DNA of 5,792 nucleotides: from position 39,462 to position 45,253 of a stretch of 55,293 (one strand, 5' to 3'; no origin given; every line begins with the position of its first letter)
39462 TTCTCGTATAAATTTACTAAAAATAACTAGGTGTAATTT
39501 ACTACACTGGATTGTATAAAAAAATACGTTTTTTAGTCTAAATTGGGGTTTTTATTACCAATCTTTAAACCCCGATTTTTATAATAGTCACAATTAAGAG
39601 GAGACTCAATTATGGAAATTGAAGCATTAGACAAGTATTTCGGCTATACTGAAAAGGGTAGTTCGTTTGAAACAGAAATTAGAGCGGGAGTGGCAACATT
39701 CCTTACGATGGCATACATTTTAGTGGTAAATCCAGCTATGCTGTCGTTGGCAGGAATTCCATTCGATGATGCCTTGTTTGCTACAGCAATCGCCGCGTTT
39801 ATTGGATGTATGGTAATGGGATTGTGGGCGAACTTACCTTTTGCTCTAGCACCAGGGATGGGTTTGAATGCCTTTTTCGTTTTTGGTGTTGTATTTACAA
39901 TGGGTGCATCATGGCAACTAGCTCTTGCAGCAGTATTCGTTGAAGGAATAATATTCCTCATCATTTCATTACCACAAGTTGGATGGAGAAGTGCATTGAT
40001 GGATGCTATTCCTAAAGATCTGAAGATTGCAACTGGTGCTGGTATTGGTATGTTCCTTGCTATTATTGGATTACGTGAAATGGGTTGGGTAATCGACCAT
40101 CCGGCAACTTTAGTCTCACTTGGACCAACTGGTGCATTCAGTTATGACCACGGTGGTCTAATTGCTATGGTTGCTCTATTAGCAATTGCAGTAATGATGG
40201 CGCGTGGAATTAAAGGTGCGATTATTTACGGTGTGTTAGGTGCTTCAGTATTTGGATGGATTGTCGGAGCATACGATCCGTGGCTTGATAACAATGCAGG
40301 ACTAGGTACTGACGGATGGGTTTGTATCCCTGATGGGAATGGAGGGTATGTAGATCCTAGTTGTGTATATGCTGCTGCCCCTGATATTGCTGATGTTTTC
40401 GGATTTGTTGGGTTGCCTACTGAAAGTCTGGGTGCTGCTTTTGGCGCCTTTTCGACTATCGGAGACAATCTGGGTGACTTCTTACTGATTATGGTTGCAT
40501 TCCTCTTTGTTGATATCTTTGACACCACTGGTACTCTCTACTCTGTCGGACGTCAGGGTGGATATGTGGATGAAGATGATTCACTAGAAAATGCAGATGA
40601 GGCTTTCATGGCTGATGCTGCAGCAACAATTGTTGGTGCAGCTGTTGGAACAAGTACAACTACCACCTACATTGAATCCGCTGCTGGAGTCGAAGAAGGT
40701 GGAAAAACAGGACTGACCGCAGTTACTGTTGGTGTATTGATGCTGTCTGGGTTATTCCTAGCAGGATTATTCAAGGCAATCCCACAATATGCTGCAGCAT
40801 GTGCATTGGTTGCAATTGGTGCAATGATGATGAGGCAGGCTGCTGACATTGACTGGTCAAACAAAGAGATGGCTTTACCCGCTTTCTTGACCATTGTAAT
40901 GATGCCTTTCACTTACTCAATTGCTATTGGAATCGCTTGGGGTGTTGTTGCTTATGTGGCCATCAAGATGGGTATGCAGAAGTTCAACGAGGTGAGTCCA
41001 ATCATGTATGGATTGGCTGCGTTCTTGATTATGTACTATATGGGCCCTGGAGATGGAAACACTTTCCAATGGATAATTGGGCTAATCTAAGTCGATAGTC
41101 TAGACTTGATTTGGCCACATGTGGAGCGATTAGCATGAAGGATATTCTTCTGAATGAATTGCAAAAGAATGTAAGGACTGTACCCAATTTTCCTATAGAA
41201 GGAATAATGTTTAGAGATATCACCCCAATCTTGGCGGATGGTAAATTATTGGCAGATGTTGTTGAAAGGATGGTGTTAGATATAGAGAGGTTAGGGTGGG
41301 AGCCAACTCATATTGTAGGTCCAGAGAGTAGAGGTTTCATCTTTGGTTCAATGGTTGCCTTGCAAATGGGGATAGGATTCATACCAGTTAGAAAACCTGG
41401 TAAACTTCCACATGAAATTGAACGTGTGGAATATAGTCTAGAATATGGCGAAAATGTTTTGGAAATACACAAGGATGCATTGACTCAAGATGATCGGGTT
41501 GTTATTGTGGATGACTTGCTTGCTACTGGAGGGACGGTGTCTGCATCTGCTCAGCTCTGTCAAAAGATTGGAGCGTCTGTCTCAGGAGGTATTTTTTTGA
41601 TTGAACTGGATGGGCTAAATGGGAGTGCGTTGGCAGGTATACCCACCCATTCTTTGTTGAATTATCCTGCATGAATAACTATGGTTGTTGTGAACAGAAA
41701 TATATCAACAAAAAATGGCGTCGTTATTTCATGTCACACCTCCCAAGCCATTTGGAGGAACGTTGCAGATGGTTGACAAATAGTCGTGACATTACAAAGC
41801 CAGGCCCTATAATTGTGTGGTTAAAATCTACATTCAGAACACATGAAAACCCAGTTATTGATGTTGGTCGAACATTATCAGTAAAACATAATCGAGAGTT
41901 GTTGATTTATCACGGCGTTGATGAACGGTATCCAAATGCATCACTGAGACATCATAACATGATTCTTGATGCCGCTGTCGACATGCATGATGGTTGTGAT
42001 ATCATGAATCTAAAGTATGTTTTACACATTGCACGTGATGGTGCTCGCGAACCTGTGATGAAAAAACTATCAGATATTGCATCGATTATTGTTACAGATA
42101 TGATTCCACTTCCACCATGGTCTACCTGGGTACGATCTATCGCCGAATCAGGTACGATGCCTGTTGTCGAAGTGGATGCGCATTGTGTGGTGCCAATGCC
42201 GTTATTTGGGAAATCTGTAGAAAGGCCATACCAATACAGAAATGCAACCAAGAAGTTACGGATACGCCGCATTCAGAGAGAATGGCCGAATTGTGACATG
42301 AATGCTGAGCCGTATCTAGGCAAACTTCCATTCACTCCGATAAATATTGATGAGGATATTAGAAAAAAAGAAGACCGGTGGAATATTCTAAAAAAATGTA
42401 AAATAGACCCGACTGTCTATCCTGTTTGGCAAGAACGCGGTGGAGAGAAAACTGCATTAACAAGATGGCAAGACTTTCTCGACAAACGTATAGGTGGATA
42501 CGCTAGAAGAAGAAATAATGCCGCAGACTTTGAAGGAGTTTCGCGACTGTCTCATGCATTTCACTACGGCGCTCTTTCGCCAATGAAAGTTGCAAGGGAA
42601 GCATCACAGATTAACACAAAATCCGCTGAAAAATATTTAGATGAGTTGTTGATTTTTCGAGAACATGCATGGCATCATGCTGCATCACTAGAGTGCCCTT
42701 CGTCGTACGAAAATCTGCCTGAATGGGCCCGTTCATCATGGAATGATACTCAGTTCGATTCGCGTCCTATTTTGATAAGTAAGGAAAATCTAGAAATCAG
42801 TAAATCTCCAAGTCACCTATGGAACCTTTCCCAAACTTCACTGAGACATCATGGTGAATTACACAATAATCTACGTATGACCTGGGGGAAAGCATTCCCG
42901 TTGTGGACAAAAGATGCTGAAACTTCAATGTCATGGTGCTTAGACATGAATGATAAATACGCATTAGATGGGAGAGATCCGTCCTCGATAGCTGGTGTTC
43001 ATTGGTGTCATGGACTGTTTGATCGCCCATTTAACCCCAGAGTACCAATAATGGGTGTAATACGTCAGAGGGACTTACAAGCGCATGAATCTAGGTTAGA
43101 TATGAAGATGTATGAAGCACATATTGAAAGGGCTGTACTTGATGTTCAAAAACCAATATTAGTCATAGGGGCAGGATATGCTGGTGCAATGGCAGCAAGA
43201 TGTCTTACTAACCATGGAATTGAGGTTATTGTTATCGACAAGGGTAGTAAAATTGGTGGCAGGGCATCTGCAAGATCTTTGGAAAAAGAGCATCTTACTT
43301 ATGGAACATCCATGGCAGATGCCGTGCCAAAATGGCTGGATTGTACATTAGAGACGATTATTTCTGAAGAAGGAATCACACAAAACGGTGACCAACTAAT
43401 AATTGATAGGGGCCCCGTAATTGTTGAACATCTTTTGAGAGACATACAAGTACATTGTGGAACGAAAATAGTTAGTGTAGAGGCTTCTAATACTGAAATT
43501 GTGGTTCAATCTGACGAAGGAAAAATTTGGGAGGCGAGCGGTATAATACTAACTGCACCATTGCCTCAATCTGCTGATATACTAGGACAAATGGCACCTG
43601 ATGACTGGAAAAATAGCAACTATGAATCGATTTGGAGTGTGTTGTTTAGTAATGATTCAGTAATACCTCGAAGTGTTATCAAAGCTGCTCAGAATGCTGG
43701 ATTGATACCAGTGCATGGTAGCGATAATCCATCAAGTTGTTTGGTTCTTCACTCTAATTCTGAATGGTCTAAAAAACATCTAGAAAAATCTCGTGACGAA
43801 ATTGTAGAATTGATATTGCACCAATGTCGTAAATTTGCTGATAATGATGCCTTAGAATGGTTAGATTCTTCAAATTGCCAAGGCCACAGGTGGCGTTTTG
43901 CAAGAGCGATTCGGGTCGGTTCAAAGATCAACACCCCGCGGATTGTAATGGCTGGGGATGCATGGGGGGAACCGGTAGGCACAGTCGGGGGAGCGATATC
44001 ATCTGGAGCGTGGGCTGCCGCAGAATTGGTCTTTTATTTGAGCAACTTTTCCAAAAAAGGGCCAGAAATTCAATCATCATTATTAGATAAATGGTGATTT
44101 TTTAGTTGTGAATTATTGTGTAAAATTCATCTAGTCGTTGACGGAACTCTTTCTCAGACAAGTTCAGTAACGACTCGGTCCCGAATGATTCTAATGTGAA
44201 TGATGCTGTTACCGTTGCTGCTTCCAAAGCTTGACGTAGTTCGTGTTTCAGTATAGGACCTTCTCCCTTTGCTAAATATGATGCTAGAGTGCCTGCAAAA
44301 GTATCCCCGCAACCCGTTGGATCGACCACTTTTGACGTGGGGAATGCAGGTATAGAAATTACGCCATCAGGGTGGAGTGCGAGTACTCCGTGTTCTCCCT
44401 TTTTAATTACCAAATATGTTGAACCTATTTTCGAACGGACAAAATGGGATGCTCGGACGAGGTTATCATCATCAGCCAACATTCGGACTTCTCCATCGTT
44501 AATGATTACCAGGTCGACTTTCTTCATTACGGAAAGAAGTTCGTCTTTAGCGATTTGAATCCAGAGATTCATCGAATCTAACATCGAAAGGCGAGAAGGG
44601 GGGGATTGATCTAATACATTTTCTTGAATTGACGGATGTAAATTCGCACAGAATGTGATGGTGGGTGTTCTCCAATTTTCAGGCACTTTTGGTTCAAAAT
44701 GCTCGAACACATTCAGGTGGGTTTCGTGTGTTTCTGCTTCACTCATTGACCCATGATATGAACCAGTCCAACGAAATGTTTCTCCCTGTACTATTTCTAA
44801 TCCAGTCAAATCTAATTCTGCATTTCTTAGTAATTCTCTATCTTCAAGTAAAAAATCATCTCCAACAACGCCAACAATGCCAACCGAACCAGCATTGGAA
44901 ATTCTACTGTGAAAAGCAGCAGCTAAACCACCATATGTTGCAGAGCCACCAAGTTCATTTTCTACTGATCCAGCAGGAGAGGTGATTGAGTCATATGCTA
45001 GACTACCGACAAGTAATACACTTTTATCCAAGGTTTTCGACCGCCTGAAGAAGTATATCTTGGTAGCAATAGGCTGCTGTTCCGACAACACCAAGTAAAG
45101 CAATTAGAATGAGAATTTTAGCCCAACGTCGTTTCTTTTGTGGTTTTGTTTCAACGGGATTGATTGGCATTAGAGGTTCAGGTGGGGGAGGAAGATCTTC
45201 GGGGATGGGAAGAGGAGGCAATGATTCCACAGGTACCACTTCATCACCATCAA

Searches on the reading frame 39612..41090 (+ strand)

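Call 43: search_protein_families(library=pfam, proteins=[window:39612-41090:+], max_evalue=0.00001)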
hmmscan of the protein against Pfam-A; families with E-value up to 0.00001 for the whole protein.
window:39612-41090:+ (492 aa): 1 family
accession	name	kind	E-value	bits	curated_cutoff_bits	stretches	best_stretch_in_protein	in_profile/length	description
PF00860.26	Xan_ur_permease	-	1.2e-29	103.7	27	2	290-440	233-386/389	Permease family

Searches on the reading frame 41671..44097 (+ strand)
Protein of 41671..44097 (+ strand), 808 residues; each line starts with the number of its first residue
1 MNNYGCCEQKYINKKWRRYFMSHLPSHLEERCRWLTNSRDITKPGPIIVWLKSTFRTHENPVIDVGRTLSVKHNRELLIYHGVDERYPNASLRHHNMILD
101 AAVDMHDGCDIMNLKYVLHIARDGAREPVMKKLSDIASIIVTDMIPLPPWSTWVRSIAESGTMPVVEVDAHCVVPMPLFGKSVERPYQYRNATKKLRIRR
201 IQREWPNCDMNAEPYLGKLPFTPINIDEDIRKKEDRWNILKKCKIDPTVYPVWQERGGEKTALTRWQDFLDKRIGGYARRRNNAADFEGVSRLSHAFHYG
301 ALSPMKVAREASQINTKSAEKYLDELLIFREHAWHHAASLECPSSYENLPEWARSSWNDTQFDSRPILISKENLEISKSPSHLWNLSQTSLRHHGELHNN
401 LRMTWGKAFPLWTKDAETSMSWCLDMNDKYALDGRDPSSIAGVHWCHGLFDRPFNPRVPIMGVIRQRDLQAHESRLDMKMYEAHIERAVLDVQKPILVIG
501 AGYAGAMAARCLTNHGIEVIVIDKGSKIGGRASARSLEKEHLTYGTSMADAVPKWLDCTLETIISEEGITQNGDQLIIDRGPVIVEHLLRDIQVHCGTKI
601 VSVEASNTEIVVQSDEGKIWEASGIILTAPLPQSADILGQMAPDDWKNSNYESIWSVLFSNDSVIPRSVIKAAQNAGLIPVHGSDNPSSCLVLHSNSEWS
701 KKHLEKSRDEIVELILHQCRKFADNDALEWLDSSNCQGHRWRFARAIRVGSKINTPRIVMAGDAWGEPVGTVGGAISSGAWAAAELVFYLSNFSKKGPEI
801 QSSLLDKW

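Call 43: search_protein_families(library=pfam, proteins=[window:41671-44097:+], max_evalue=0.00001)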
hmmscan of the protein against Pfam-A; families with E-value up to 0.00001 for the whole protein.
window:41671-44097:+ (808 aa): 4 families
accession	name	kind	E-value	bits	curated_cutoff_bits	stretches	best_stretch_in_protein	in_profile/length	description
PF01593.30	Amino_oxidase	-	2.3e-10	40.8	19.8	1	591-786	216-442/443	Flavin containing amine oxidoreductase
PF13450.12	NAD_binding_8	-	4.2e-10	40.2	21.9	1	498-547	1-50/68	NAD(P)-binding Rossmann-like domain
PF01266.30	DAO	-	3.4e-08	33.9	27.9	1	496-537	2-43/353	FAD dependent oxidoreductase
PF01494.25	FAD_binding_3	-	7.5e-06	25.8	22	0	495-527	3-35/349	FAD binding domain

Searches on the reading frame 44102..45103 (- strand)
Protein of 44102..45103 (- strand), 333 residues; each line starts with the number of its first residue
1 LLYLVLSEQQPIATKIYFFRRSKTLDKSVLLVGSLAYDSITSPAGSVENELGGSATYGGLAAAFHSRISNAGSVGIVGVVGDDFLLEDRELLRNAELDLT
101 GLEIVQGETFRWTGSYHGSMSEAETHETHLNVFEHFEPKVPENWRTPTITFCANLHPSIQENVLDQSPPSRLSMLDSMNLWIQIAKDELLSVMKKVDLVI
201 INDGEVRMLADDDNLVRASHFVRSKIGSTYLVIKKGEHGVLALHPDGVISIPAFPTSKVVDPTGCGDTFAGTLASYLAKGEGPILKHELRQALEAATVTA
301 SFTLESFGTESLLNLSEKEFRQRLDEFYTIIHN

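Call 43: search_protein_families(library=pfam, proteins=[window:44102-45103:-], max_evalue=0.00001)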
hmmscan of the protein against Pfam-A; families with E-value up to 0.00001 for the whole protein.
window:44102-45103:- (333 aa): 1 family
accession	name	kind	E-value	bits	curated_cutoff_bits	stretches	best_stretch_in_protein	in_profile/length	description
PF00294.29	PfkB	-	7e-22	78.6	25.8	1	180-311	169-297/302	pfkB family carbohydrate kinase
